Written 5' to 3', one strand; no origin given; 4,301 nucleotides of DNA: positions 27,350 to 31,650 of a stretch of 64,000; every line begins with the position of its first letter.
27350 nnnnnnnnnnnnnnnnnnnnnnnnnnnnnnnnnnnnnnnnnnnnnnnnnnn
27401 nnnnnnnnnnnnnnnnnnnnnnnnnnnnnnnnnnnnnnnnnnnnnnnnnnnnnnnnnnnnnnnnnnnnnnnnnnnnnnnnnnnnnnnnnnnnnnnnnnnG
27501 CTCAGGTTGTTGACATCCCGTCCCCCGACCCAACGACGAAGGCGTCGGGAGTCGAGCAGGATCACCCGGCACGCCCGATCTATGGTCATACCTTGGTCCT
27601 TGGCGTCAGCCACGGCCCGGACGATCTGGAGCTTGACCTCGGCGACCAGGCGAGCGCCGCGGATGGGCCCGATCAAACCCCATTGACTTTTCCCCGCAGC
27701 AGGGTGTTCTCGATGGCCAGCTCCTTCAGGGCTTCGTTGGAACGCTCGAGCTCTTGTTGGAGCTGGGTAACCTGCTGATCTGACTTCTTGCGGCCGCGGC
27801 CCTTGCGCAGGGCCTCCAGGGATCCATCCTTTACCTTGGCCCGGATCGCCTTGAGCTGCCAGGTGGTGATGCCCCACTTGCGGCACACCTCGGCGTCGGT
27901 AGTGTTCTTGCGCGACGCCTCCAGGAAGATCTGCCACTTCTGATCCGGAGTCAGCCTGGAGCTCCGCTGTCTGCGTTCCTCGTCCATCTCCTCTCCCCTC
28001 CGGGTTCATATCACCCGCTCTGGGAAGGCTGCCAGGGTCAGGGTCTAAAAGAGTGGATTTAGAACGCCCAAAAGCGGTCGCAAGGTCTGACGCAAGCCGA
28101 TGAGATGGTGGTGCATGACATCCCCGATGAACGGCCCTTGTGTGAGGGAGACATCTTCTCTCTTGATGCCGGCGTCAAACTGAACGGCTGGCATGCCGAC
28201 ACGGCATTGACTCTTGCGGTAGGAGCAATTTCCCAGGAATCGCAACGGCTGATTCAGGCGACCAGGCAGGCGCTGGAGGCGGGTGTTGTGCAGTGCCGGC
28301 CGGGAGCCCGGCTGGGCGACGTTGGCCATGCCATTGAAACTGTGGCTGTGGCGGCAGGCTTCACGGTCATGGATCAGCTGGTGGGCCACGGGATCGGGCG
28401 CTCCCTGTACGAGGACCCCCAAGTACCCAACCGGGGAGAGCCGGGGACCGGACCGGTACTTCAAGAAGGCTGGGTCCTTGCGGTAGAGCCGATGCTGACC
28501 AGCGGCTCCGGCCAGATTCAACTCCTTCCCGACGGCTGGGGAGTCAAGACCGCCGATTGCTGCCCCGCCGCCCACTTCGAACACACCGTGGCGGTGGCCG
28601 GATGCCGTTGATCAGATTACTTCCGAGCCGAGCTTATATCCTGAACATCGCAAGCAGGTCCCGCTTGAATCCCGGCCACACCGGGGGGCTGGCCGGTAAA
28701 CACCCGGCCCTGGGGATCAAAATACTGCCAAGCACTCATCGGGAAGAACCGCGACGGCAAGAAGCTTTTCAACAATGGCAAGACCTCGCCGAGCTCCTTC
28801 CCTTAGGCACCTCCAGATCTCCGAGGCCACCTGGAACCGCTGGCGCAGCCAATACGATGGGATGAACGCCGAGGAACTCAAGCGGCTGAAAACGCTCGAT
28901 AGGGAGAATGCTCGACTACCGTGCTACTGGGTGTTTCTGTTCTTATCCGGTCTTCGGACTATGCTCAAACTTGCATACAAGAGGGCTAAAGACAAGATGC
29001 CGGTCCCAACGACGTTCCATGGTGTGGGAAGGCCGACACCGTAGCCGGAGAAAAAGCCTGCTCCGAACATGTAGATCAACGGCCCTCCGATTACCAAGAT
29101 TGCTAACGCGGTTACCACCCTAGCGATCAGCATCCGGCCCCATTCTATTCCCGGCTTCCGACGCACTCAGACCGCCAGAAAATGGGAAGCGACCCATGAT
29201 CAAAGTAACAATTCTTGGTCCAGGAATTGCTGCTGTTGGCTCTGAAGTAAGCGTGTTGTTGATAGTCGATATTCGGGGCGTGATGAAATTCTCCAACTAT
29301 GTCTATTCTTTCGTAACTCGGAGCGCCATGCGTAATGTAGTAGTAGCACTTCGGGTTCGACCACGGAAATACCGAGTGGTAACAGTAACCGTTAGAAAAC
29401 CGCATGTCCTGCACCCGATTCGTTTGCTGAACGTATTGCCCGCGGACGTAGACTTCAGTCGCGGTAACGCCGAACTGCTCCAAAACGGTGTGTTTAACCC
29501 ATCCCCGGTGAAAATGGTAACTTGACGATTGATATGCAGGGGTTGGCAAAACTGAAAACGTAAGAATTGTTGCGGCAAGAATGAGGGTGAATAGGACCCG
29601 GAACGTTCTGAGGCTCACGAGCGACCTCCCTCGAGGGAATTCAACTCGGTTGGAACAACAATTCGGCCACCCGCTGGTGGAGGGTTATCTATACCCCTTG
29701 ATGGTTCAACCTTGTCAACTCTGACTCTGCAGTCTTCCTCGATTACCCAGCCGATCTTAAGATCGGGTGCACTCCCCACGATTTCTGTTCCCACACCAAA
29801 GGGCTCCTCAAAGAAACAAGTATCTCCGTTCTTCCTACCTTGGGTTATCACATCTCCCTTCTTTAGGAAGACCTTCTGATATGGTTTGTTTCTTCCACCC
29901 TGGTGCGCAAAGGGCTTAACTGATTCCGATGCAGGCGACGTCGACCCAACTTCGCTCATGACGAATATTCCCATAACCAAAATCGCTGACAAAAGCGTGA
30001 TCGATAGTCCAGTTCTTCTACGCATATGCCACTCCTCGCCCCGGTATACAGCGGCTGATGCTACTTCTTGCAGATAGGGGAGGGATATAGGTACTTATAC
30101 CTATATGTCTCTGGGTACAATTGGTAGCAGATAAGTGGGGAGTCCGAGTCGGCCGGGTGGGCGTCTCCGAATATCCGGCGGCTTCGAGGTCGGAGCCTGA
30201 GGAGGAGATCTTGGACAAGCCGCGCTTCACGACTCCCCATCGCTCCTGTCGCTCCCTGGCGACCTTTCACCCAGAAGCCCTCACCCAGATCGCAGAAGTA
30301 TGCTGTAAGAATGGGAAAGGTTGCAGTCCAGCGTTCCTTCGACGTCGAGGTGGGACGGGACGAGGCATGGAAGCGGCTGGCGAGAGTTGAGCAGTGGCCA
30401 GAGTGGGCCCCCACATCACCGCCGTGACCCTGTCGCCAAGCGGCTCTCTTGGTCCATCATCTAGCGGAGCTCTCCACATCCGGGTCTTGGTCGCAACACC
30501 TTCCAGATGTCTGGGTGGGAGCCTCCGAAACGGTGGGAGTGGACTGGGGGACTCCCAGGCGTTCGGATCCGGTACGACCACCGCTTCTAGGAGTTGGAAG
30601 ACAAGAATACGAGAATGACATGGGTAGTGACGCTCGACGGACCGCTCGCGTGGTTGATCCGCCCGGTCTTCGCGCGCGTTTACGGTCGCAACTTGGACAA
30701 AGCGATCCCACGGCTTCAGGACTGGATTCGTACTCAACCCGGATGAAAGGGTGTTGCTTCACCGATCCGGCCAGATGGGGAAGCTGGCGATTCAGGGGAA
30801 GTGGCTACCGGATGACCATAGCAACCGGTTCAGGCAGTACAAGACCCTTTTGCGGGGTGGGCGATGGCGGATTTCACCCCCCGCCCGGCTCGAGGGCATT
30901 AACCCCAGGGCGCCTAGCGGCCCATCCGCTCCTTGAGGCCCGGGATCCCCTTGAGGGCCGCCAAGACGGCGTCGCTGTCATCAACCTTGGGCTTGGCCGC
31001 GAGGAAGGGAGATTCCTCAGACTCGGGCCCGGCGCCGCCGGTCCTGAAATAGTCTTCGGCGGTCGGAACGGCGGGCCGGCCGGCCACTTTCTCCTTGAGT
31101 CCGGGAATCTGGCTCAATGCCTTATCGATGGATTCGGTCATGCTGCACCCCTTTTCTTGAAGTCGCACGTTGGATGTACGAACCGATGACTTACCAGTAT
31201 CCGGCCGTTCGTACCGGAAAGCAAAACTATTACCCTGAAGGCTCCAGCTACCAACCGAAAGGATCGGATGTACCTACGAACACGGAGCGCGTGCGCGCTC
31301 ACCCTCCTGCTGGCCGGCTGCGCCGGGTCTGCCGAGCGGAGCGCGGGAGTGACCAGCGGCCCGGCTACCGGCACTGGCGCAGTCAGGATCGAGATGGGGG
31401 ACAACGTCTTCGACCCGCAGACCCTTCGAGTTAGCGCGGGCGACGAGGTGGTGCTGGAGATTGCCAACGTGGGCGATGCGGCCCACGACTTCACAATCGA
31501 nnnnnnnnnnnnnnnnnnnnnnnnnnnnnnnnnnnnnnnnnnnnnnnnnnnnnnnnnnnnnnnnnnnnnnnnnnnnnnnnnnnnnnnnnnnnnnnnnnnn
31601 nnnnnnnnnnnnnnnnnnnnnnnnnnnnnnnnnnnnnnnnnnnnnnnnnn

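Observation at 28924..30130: Low-GC three-gene cassette of secreted/membrane proteins embedded between IS fragments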

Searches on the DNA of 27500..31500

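Call 83: search_rna_families(source=window, start=27500, end=31500, threshold=evalue, max_evalue=1)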
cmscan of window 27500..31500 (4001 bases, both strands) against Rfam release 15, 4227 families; matches with E-value up to 1: 0.
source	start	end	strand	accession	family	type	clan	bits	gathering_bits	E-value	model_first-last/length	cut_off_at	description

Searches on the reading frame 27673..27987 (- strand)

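Call 79: search_protein_families(library=pfam, proteins=[window:27673-27987:-], max_evalue=0.1)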
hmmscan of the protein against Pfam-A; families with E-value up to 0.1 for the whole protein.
window:27673-27987:- (104 aa): 3 families
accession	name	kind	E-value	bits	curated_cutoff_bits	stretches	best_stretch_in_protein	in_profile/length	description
PF01527.26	HTH_Tnp_1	-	0.0012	19.4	24.1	1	7-81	2-68/75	Transposase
PF22216.1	Sas-6_C_CC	-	0.032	14.9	27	1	69-99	22-52/57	Spindle assembly abnormal protein 6 homolog, C-terminal coiled coil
PF13518.12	HTH_28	-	0.08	13.5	25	0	19-68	4-52/52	Helix-turn-helix domain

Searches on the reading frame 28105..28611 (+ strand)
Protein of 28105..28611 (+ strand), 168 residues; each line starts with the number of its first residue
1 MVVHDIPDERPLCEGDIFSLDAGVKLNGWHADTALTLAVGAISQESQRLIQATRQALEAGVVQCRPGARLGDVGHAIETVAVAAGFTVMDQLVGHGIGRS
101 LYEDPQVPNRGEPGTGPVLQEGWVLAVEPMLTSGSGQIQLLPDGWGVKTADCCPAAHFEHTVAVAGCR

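Call 4: search_protein_families(library=pfam, proteins=[window:28105-28611:+], max_evalue=1)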
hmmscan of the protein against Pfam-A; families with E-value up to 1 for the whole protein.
window:28105-28611:+ (168 aa): 1 family
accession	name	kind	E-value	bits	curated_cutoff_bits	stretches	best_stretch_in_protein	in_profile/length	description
PF00557.29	Peptidase_M24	-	3.4e-33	115.6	23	1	2-164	61-206/208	Metallopeptidase family M24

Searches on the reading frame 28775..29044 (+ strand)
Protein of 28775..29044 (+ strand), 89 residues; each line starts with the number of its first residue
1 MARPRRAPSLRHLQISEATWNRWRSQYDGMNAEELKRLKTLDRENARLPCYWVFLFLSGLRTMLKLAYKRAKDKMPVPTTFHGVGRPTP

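Call 4: search_protein_families(library=pfam, proteins=[window:28775-29044:+], max_evalue=1)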
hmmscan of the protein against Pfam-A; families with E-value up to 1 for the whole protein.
window:28775-29044:+ (89 aa): 1 family
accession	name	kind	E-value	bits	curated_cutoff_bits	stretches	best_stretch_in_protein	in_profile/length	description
PF01527.26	HTH_Tnp_1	-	1.3e-05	25.7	24.1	1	11-48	31-70/75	Transposase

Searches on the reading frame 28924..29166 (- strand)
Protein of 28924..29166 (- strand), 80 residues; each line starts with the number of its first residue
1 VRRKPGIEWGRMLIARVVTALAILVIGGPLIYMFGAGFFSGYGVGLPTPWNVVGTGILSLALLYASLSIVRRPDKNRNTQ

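Call 4: search_protein_families(library=pfam, proteins=[window:28924-29166:-], max_evalue=1)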
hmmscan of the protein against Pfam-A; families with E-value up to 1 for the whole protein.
window:28924-29166:- (80 aa): 0 families

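Call 5: search_protein_families(library=ncbifam, proteins=[window:28924-29166:-], max_evalue=1)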
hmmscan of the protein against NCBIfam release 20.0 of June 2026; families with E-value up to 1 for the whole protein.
window:28924-29166:- (80 aa): 1 family
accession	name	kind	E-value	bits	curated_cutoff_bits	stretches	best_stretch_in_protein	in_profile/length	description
TIGR03949.1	bact_IIb_cerein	subfamily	0.78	9.6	21.5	1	17-42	22-45/45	class IIb bacteriocin, lactobin A/cerein 7B family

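Call 33: search_protein_families(library=padloc, proteins=[window:28924-29166:-], max_evalue=1)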
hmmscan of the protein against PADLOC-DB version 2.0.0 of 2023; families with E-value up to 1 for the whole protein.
window:28924-29166:- (80 aa): 0 families

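Call 34: search_protein_families(library=phrogs, proteins=[window:28924-29166:-], max_evalue=1)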
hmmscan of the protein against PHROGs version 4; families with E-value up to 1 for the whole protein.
window:28924-29166:- (80 aa): 1 family
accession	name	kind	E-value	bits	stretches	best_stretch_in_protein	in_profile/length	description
phrog_16807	-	unknown function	0.26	12.2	1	28-69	22-62/179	-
